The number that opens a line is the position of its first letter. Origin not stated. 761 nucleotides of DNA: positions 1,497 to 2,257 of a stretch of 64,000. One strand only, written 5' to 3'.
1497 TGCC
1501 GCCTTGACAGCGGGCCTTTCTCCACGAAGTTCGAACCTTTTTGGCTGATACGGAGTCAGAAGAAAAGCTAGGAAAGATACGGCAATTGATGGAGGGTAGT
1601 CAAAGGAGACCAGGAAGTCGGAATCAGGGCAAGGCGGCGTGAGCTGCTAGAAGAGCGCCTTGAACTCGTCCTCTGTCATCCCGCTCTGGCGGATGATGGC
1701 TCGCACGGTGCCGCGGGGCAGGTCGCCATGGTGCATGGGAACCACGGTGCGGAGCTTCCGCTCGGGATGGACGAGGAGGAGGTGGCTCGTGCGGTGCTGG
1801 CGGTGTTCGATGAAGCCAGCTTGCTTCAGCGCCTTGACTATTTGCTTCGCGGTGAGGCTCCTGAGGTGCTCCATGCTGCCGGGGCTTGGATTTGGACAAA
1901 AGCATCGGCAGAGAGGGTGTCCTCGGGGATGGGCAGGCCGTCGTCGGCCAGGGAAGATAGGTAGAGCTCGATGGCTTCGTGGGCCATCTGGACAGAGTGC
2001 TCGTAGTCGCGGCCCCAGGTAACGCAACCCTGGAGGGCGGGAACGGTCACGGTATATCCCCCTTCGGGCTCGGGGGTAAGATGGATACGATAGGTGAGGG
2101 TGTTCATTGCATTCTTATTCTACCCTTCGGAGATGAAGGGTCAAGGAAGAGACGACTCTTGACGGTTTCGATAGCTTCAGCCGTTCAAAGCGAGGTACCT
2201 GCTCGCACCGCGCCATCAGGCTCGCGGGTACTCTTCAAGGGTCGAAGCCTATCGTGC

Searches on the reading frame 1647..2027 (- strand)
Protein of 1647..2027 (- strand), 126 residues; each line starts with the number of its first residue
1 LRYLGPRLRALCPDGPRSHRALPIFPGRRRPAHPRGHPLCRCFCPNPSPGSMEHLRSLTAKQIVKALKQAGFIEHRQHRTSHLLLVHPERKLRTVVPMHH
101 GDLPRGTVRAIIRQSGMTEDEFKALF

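Call 3: search_protein_families(library=pfam, proteins=[window:1647-2027:-], max_evalue=0.1)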
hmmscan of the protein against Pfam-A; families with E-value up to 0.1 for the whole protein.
window:1647-2027:- (126 aa): 1 family
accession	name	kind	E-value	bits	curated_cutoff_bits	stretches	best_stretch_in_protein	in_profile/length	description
PF07927.17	HicA_toxin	-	3.4e-16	59.5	27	1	61-117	2-58/58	HicA toxin of bacterial toxin-antitoxin,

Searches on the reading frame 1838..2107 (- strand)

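Call 3: search_protein_families(library=pfam, proteins=[window:1838-2107:-], max_evalue=0.1)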
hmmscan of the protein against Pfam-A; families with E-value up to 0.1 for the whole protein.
window:1838-2107:- (89 aa): 2 families
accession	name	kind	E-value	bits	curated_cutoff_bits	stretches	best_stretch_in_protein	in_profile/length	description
PF15919.11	HicB_lk_antitox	-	6.5e-10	39.7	27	1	6-64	1-59/123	HicB_like antitoxin of bacterial toxin-antitoxin system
PF21748.3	UPF0150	-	0.0042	17.4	27.3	1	13-61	16-64/64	UPF0150-like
